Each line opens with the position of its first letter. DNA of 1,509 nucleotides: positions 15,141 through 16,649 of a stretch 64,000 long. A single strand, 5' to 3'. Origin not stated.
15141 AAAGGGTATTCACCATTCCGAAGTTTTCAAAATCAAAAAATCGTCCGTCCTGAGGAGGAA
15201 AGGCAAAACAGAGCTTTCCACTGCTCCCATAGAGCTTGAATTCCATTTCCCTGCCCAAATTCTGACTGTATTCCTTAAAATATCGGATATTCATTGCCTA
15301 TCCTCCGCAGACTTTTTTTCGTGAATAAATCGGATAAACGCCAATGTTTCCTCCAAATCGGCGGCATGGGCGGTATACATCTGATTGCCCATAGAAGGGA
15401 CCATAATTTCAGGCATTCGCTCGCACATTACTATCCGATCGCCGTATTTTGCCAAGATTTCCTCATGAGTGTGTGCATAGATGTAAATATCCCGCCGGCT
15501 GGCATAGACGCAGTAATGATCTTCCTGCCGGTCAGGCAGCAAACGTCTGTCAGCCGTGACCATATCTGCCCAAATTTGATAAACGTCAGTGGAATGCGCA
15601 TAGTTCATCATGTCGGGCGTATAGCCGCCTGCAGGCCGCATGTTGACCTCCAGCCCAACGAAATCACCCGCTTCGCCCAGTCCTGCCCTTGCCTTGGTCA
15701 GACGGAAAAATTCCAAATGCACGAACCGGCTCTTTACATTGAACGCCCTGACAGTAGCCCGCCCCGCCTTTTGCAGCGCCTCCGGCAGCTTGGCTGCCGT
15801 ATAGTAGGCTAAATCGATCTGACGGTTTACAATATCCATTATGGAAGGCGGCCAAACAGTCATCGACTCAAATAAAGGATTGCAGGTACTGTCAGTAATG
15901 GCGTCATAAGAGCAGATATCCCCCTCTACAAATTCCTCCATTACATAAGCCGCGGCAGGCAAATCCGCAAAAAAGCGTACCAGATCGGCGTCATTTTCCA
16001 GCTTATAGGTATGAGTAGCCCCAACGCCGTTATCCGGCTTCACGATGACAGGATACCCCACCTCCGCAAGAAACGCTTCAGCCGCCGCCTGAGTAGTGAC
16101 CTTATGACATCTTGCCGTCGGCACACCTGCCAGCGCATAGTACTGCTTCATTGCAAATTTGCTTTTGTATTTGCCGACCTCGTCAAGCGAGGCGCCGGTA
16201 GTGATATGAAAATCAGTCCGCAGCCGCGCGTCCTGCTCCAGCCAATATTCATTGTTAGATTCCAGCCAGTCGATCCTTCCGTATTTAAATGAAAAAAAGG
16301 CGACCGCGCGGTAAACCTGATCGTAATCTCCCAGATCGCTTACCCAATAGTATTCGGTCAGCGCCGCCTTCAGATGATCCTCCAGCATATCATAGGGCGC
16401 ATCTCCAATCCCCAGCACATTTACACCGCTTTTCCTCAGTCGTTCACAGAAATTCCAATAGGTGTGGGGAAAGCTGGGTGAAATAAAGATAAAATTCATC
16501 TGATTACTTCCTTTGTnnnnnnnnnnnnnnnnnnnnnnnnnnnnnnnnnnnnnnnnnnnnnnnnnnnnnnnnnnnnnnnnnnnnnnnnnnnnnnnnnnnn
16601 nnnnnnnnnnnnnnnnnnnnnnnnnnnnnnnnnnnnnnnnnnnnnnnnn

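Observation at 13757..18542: Tightly coupled five-gene operon that looks like a sulfur-inserting small-molecule pathway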

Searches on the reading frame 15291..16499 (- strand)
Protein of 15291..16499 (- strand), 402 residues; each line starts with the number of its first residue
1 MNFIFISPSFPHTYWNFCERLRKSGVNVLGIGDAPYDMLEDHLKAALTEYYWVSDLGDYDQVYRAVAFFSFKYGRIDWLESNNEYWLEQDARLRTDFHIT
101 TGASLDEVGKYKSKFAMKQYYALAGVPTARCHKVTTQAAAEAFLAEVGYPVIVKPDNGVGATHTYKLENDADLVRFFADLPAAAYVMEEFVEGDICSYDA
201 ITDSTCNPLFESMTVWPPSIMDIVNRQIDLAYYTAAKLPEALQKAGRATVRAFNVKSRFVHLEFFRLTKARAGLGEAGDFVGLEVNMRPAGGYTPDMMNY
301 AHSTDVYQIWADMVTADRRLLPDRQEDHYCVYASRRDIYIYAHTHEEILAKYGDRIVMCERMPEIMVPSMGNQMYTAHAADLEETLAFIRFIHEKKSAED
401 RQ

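Call 3: search_protein_families(library=pfam, proteins=[window:15291-16499:-], max_evalue=0.01)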
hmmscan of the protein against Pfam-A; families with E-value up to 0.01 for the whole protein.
window:15291-16499:- (402 aa): 4 families
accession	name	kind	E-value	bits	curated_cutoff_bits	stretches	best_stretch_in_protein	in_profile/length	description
PF13535.11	ATP-grasp_4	-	1.8e-05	24.8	27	1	148-266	2-137/160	ATP-grasp domain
PF02655.19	ATP-grasp_3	-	2.6e-05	24.8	23.2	1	139-204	22-82/160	ATP-grasp domain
PF02786.22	CPSase_L_D2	-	0.00095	19.2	19.8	1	117-178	5-68/211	Carbamoyl-phosphate synthase L chain, ATP binding domain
PF01071.24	GARS_A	-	0.0016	18.8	27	1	113-204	2-102/194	Phosphoribosylglycinamide synthetase, ATP-grasp (A) domain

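Call 4: search_protein_families(library=ncbifam, proteins=[window:15291-16499:-], max_evalue=0.01)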
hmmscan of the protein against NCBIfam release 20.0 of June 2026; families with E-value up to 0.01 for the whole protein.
window:15291-16499:- (402 aa): 23 families
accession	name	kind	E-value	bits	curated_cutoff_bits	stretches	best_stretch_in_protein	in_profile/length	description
NF002563.0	PRK02186.1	subfamily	6.3e-11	41.3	625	1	58-315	57-303/890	argininosuccinate lyase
NF009406.0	PRK12767.1-5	equivalog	1.3e-07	31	271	1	112-204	112-202/327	carbamoyl phosphate synthase-like protein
TIGR02068.2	cya_phycin_syn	equivalog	1e-05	23.8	850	1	112-194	212-297/862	cyanophycin synthetase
NF009403.0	PRK12767.1-2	equivalog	9.7e-05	21.7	286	1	145-204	140-197/342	carbamoyl phosphate synthase-like protein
NF002378.0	PRK01372.1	subfamily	0.00019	20.2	243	1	114-203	101-191/305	D-alanine--D-alanine ligase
NF010623.0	PRK14016.1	subfamily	0.00021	19.5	877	1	114-177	215-279/871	cyanophycin synthetase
TIGR01161.1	purK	equivalog_domain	0.00031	20.1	318.4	1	100-192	85-179/362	5-(carboxyamino)imidazole ribonucleotide synthase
NF006406.0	PRK08654.1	equivalog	0.00034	19.2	739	1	102-174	104-178/499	acetyl-CoA carboxylase biotin carboxylase subunit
TIGR03909.1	pyrrolys_PylC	equivalog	0.00038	19.3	248.3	1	145-204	121-180/374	3-methylornithine--L-lysine ligase PylC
TIGR02144.1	LysX_arch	equivalog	0.00039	19.6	275.6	1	109-159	83-133/281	lysine biosynthesis protein LysX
NF004679.0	PRK06019.1-5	equivalog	0.00049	19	326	1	109-192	95-181/376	5-(carboxyamino)imidazole ribonucleotide synthase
TIGR01369.1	CPSaseII_lrg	equivalog_domain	0.00058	17.6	1027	1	101-201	657-762/1052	carbamoyl-phosphate synthase (glutamine-hydrolyzing) large subunit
NF004676.0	PRK06019.1-2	equivalog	0.00093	18.3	387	1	114-192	109-188/363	5-(carboxyamino)imidazole ribonucleotide synthase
TIGR00877.1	purD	equivalog_domain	0.0014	17.5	288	1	113-205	104-205/425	phosphoribosylamine--glycine ligase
NF009405.0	PRK12767.1-4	equivalog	0.0017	17.4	390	1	111-208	110-202/320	carbamoyl phosphate synthase-like protein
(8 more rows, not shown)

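Call 8: find_encoding_contigs(protein=window:15291-16499:-, flank=10000, max_places=10)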
Protein window:15291-16499:- (402 aa): no gene with exactly this product is on record in the collection.

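Call 9: find_homologous_proteins(query=window:15291-16499:-, max_evalue=0.00001)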
Query window:15291-16499:- (402 aa): 8000 proteins with E <= 0.00001 among 8000 candidates; the best 120 are listed.
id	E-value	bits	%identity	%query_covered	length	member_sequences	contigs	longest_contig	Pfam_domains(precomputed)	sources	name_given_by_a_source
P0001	4.0e-277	937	100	100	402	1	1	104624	PF13535.12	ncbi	-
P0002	1.5e-228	777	82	99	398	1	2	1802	-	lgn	-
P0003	1.8e-221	754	81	98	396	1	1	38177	-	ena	-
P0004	7.3e-220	748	81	98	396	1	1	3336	-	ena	-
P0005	3.1e-219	746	79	99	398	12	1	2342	PF02655.20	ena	-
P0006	7.2e-219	745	80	98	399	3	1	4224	PF02655.20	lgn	-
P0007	1.5e-218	744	79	98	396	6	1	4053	PF02655.20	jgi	jgi:hypothetical protein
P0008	3.0e-218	743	80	98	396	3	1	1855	-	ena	-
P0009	5.2e-218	742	79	99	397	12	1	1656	PF02786.23,PF02655.20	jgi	jgi:biotin carboxylase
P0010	5.7e-218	742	79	99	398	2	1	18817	PF02655.20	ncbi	ncbi:MAG: acetyl-CoA carboxylase biotin carboxylase subunit family protein [Candidatus Onthomonas sp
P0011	1.9e-217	740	79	98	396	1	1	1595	PF02655.20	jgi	jgi:biotin carboxylase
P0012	9.7e-217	738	78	98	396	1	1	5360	PF02655.20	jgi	jgi:biotin carboxylase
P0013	2.0e-216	737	79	98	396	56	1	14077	PF02655.20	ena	-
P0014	1.3e-215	734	79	98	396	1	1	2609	PF02655.20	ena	-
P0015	1.7e-215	734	80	98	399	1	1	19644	PF02655.20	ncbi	ncbi:MAG: acetyl-CoA carboxylase biotin carboxylase subunit family protein [Eubacteriales bacterium]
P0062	3.7e-202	690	73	100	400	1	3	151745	PF02655.20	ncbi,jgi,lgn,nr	ncbi:MAG: ATP-grasp domain-containing protein [Lachnospiraceae bacterium]|jgi:hypothetical protein|n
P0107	1.2e-195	669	72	98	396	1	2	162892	PF13535.12,PF02655.20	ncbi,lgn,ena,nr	ncbi:MAG: ATP-grasp domain-containing protein [Selenomonas ruminantium]|nr:ATP-grasp domain-containi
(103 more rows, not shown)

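Call 10: find_encoding_contigs(protein=P0001, flank=10000, max_places=3)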
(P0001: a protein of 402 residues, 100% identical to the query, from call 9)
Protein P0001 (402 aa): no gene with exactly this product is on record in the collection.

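Call 11: find_encoding_contigs(protein=P0107, flank=10000, max_places=3)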
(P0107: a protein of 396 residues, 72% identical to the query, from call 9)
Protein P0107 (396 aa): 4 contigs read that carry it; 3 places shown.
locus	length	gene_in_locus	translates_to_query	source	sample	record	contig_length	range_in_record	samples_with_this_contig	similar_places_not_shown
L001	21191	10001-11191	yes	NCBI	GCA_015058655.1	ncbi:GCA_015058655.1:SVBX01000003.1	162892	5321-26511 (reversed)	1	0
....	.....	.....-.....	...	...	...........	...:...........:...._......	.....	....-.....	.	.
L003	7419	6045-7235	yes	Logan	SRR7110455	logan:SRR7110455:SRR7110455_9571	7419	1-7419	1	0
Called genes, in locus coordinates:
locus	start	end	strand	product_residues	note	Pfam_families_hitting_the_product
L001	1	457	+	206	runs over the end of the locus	-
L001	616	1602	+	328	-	PF04072:LCM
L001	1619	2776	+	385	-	PF01053:Cys_Met_Meta_PP, PF00155:Aminotran_1_2 (weak)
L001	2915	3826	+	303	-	PF00291:PALP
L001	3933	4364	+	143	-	PF02579:Nitro_FeMo-Co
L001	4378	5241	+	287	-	PF04055:Radical_SAM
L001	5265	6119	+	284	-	PF00142:Fer4_NifH, PF01656:CbiA, PF10609:ParA (weak), PF13614:AAA_31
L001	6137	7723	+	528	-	PF00148:Oxidored_nitro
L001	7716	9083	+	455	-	PF00148:Oxidored_nitro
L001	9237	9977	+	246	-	PF00756:Esterase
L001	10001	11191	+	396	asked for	PF02655:ATP-grasp_3 (faint), PF13535:ATP-grasp_4 (faint)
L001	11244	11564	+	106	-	PF10055:DUF2292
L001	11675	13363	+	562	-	PF09820:AAA-ATPase_like, PF08011:PDDEXK_9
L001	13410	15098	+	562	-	PF09820:AAA-ATPase_like, PF08011:PDDEXK_9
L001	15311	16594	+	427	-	PF01053:Cys_Met_Meta_PP, PF00155:Aminotran_1_2, PF01041:DegT_DnrJ_EryC1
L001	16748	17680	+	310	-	PF00291:PALP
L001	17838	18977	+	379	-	PF01053:Cys_Met_Meta_PP, PF00266:Aminotran_5 (weak)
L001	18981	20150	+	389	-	PF00155:Aminotran_1_2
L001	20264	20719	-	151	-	-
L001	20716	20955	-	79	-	-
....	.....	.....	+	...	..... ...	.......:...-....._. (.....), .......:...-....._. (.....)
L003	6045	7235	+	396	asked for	PF02655:ATP-grasp_3 (faint), PF13535:ATP-grasp_4 (faint)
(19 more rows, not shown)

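Call 12: find_encoding_contigs(protein=P0062, flank=10000, max_places=3)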
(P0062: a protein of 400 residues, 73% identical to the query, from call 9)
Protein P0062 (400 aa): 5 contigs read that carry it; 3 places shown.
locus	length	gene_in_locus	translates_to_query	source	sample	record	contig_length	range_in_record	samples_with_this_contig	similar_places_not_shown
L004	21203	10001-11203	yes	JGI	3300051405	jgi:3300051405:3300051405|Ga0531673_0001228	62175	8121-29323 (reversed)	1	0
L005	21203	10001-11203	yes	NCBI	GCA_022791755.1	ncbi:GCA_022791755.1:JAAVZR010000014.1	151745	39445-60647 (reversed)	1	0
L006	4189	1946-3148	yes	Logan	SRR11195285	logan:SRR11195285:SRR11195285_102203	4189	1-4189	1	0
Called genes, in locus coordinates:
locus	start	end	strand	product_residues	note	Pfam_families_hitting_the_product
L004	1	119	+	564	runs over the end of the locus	PF00488:MutS_V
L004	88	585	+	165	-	PF00075:RNase_H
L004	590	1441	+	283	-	PF07007:LprI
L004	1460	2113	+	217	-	PF00072:Response_reg, PF00486:Trans_reg_C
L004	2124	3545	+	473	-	PF00672:HAMP, PF00512:HisKA, PF02518:HATPase_c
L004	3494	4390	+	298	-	-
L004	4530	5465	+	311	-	PF02557:VanY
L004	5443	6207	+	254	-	PF00072:Response_reg (weak), PF04397:LytTR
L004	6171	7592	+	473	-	PF14501:HATPase_c_5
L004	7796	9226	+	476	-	PF08245:Mur_ligase_M, PF08353:MurT_C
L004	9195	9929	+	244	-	PF07685:GATase_3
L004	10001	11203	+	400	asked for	PF02655:ATP-grasp_3 (weak)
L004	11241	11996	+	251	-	PF00756:Esterase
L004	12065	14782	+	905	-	PF01411:tRNA-synt_2c, PF07973:tRNA_SAD, PF02272:DHHA1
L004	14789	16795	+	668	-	PF01381:HTH_3 (faint)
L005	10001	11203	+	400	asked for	PF02655:ATP-grasp_3 (weak)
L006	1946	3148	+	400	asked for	PF02655:ATP-grasp_3 (weak)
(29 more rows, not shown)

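Call 14: search_solved_structures(query=window:15291-16499:-, max_evalue=1)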
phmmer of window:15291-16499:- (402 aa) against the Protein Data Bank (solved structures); distinct sequences matched with E-value up to 1: 25.
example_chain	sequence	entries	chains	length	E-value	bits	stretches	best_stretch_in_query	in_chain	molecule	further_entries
4wd3_A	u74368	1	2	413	8.5e-05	25.2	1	49-168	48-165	L-amino acid ligase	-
2ip4_A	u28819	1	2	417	0.00012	24.7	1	105-212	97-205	Phosphoribosylamine--glycine ligase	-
1ce8_A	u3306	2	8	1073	0.0004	23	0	82-162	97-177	PROTEIN (CARBAMOYL-PHOSPHATE SYNTHASE) | carbamoyl phosphate synthetase large chain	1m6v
1bxr_A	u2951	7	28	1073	0.00077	22.1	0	88-162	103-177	CARBAMOYL-PHOSPHATE SYNTHASE | CARBAMOYL PHOSPHATE SYNTHETASE: LARGE SUBUNIT | CARBAMOYL PHOSPHATE SYNTHETASE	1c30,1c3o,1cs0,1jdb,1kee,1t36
2yw2_A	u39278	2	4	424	0.0038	19.8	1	113-201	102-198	Phosphoribosylamine--glycine ligase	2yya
1a9x_A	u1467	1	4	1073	0.0052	19.4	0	82-162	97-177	CARBAMOYL PHOSPHATE SYNTHETASE (LARGE CHAIN)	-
3ouu_A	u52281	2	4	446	0.013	18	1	101-188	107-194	Biotin carboxylase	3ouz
5d8d_A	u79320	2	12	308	0.021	17.3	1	106-174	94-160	D-alanine--D-alanine ligase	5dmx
3wo1_A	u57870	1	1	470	0.032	16.8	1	62-162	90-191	Alanine-anticapsin ligase BacD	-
3wnz_A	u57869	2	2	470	0.032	16.8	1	62-162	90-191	Alanine-anticapsin ligase BacD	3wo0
3vmm_A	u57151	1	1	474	0.033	16.7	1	62-162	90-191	Alanine-anticapsin ligase BacD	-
2pn1_A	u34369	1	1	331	0.071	15.6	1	113-204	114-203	Carbamoylphosphate synthase large subunit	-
8hz5_A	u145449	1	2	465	0.095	15.2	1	117-183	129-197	Biotin carboxylase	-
1gso_A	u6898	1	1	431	0.14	14.6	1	113-204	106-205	PROTEIN (GLYCINAMIDE RIBONUCLEOTIDE SYNTHETASE)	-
2yrw_A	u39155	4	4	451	0.17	14.4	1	105-202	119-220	Phosphoribosylglycinamide synthetase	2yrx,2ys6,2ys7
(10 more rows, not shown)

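Call 16: find_related_loci(query=A1, collection=genome_contigs, flank=10000)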
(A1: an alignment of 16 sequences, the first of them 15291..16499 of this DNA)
Query A1 (402 aa) in genome_contigs; peptide patterns used: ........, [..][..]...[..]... (x = any residue, [..] = any of these).
600 stretches matched a pattern (row limit reached: there are more); 576 encode a relative of the query (tblastn E <= 1e-3); the best 80 are kept; 80 distinct loci.
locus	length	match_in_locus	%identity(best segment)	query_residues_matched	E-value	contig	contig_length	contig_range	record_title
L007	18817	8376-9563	79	1-396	0e+0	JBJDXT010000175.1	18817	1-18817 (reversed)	MAG: Candidatus Onthomonas sp. isolate LOHA16_bin.030 NODE_955_length_18817_cov_6.641989, whole genome shotgun sequence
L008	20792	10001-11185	75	1-395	0e+0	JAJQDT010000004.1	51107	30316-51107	MAG: Lachnospiraceae bacterium isolate MI.11_2 NODE_72_length_51107_cov_34.412246, whole genome shotgun sequence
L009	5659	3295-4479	74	1-395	0e+0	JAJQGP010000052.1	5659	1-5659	MAG: Lachnospiraceae bacterium isolate U.2_6 NODE_1853_length_5659_cov_9.039615, whole genome shotgun sequence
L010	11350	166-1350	74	1-395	0e+0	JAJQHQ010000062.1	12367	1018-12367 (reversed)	MAG: Lachnospiraceae bacterium isolate U.6_1 NODE_753_length_12367_cov_19.144818, whole genome shotgun sequence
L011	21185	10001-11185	73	1-395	0e+0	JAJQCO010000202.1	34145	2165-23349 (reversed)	MAG: Clostridiales bacterium isolate C.7_4 NODE_89_length_34145_cov_5.416838, whole genome shotgun sequence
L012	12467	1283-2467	72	1-395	0e+0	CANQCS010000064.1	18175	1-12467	MAG: uncultured Oscillospiraceae bacterium isolate Lapin-001__bin13 genome assembly, contig: Lapin-001__NODE_3228_length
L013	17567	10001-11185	73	1-395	0e+0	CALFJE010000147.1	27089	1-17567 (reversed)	MAG TPA_asm: uncultured Selenomonadales bacterium isolate ERR1278105_bin.27_CONCOCT_v1.1_MAG genome assembly, contig: ER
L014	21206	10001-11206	72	1-402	0e+0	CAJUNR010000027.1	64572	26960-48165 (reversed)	MAG TPA_asm: uncultured Lachnospiraceae bacterium isolate MGBC159988 genome assembly, contig: MGBC159988.27, whole genom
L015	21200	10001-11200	70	1-399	0e+0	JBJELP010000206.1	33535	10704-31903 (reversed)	MAG: Lachnospiraceae bacterium isolate LOHA11_bin.017 NODE_425_length_33535_cov_7.116517, whole genome shotgun sequence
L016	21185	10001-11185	71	1-395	0e+0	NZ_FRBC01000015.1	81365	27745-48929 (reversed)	Selenomonas ruminantium strain HD4, whole genome shotgun sequence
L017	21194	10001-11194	69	1-397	0e+0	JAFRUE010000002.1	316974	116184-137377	MAG: Bacillota bacterium isolate RGIG2801 Goat_Omasum-6__c30736, whole genome shotgun sequence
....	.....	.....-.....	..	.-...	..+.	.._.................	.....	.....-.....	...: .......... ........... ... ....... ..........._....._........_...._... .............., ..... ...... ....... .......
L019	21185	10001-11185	68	1-395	0e+0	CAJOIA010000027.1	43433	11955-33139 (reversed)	uncultured Selenomonadaceae bacterium isolate Red_deer_4_mag_198 genome assembly, contig: scaffold_4841, whole genome sh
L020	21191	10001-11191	71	1-396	0e+0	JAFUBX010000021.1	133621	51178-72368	MAG: Parasporobacterium sp. isolate RGIG4354 Roe_deer_Jejunum-2__c520, whole genome shotgun sequence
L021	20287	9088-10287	69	1-399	0e+0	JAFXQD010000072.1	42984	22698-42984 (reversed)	MAG: Oscillibacter sp. isolate RGIG6644 Sheep_Rumen-1__c981520, whole genome shotgun sequence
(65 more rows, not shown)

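Call 49: search_protein_families(library=pfam, alignment_id=A2, max_evalue=0.00001)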
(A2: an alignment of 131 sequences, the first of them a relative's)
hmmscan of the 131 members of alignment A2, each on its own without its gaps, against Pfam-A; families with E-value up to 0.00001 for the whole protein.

A. member 1, L007:9884-11527:+ (547 aa): 1 family
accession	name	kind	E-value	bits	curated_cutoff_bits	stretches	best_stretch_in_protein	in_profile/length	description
PF13556.12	HTH_30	-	1.3e-15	57.3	27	1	480-533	1-54/59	PucR C-terminal helix-turn-helix domain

B. families by the number of members that match (of 131 scanned): 121 families (the first 25 are shown)
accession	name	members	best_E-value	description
PF01053.26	Cys_Met_Meta_PP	5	5.4e-133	Cys/Met metabolism PLP-dependent enzyme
PF00155.27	Aminotran_1_2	5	3.5e-12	Aminotransferase class I and II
PF00654.25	Voltage_CLC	4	2.8e-62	Voltage gated chloride channel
PF00672.30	HAMP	4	1.1e-15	HAMP domain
PF01041.23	DegT_DnrJ_EryC1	4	2.9e-10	DegT/DnrJ/EryC1/StrS aminotransferase family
PF00266.25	Aminotran_5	4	4.4e-10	Aminotransferase class-V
PF13386.12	DsbD_2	3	2.5e-47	Cytochrome C biogenesis protein transmembrane region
PF00990.26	GGDEF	3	4.3e-28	Diguanylate cyclase, GGDEF domain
PF08241.18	Methyltransf_11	3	4.6e-23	Methyltransferase domain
PF13649.12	Methyltransf_25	3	2e-22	Methyltransferase domain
PF13847.12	Methyltransf_31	3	5.3e-21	Methyltransferase domain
PF08242.18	Methyltransf_12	3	5.6e-14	Methyltransferase domain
PF13489.12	Methyltransf_23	3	6.5e-13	Methyltransferase domain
PF01209.24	Ubie_methyltran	3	7.5e-13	ubiE/COQ5 methyltransferase family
PF22673.2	MCP-like_PDC_1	3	1.1e-12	Methyl-accepting chemotaxis protein-like, first PDC sensor domain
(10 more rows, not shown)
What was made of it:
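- Immediate neighbours of the ATP-grasp core are enriched for Cys_Met_Meta_PP (5), HTS (2) and PALP (2) among 131 proteins (call 49).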

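Call 50: predict_structure(alignment_id=A1)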
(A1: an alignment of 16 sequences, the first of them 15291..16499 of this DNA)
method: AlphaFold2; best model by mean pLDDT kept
length: 402 residues; sequences in the alignment: 16
mean_pLDDT: 78.2   pTM: 0.79
mean pLDDT of the five models: 78.2, 77.8, 72.8, 68.7, 64.7
residues with pLDDT >= 90: 75; 70-90: 230; 50-70: 68; < 50: 29
segments of 3 or more residues with pLDDT < 50: 80-102
pLDDT, mean of each block of 10 residues (from residue 1): 71 78 88 83 88 77 80 69 39 44 53 68 88 84 89 69 78 85 76 82 90 78 70 89 93 79 85 87 60 75 88 89 78 83 91 87 67 85 92 80 49
secondary structure, 60 per line:
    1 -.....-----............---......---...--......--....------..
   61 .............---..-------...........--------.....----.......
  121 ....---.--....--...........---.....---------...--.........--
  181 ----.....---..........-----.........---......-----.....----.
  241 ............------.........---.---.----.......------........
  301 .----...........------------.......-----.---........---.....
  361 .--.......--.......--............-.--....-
elements in order: E2-6 H12-23 E27-32 H41-46 E49-52 H59-73 H86-96 H105-109 H114-124 E131-134 H137-147 E151-155 E165-167 H170-178 E185-189 E193-202 E208-216 H220-225 E231-235 H240-252 E259-267 E280-286 H293-301 H306-316 E329-335 H345-352 E356-361 H364-370 E373-379 H382-393 H398-401

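Call 52: fold_search(model_id=the predicted structure, library=pdb)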
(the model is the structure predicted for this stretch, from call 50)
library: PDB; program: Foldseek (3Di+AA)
matches with E <= 10: 1843; with E <= 0.001: 533
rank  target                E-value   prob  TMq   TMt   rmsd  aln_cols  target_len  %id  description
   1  4wd3_A                9.5e-20  1.00  0.67  0.69   5.4       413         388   17  Crystal structure of an L-amino acid ligase RizA (released 2015-09-09)
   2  3wo1                  2.0e-16  1.00  0.71  0.63   5.7       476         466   15  Crystal structure of Trp332Ala mutant YwfE, an L-amino acid ligase, with bound ADP-Mg-Ala (released 2014-05-14)
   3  3wnz                  3.7e-16  1.00  0.67  0.59   7.3       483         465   14  Crystal structure of Bacillus subtilis YwfE, an L-amino acid ligase, with bound ADP-Mg-Pi (released 2014-05-14)
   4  3vot_B                6.3e-16  1.00  0.65  0.66   5.6       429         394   15  Crystal structure of L-amino acid ligase from Bacillus licheniformis (released 2012-11-07)
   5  4dim                  1.3e-15  1.00  0.62  0.63   6.0       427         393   13  Crystal structure of phosphoribosylglycinamide synthetase from Anaerococcus prevotii (released 2012-02-29)
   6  3v4s_A                1.5e-15  1.00  0.62  0.65   5.9       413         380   15  Crystal Structure of ADP-ATP complex of purK: N5-carboxyaminoimidazole ribonucleotide synthetase (released 2013-02-13)
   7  3v4s_B                2.2e-15  1.00  0.62  0.65   5.9       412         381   15  Crystal Structure of ADP-ATP complex of purK: N5-carboxyaminoimidazole ribonucleotide synthetase (released 2013-02-13)
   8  3r5h_A                2.4e-15  1.00  0.65  0.67   5.5       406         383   15  Crystal Structure of ADP-AIR complex of purK: N5-carboxyaminoimidazole ribonucleotide synthetase (released 2012-03-21)
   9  3vmm                  2.5e-15  1.00  0.65  0.57   6.9       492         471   13  Crystal structure of BacD, an L-amino acid dipeptide ligase from Bacillus subtilis (released 2012-04-11)
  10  3q2o_A                3.5e-15  1.00  0.62  0.65   6.0       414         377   15  Crystal Structure of purK: N5-carboxyaminoimidazole ribonucleotide synthetase (released 2011-10-26)
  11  3ax6_A                4.5e-15  1.00  0.60  0.66   5.9       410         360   15  Crystal structure of N5-carboxyaminoimidazole ribonucleotide synthetase from Thermotoga maritima (released 2012-04-25)
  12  4dlk_A                6.3e-15  1.00  0.61  0.64   6.0       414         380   15  Crystal Structure of ATP-Ca++ complex of purK: N5-carboxyaminoimidazole ribonucleotide synthetase (released 2013-02-06)
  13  2vpq_A                8.4e-15  1.00  0.63  0.57   7.1       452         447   15  Crystal structure of biotin carboxylase from S. aureus complexed with AMPPNP (released 2008-09-09)
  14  3orr_B                1.3e-14  1.00  0.65  0.71   5.2       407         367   14  Crystal Structure of N5-Carboxyaminoimidazole synthetase from Staphylococcus aureus (released 2011-07-20)
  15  3ax6_C                1.5e-14  1.00  0.62  0.68   5.5       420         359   14  Crystal structure of N5-carboxyaminoimidazole ribonucleotide synthetase from Thermotoga maritima (released 2012-04-25)
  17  3vot_A                2.7e-14  1.00  0.65  0.64   5.9       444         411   14  Crystal structure of L-amino acid ligase from Bacillus licheniformis (released 2012-11-07)
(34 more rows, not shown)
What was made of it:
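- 15291..16499 (-): ATP-grasp ligase with an L-amino-acid-ligase-like fold, uncharacterised family. Calls 50, 52: AlphaFold2 model with pLDDT 78; top Foldseek hits are RizA, YwfE/BacD and 3vot.
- On ATP-grasp L-amino acid ligases: The fold matches RizA, BacD and 3vot best (call 52), but identity is 13-17%.
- Closest known: L-amino acid ligases RizA, YwfE/BacD and BL00235. Same: These are the best structural matches of the ATP-grasp model (Foldseek E 1e-19 to 1e-16, TM-score 0.65-0.71, call 52) and the best PDB sequence hit (4wd3, call 14).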
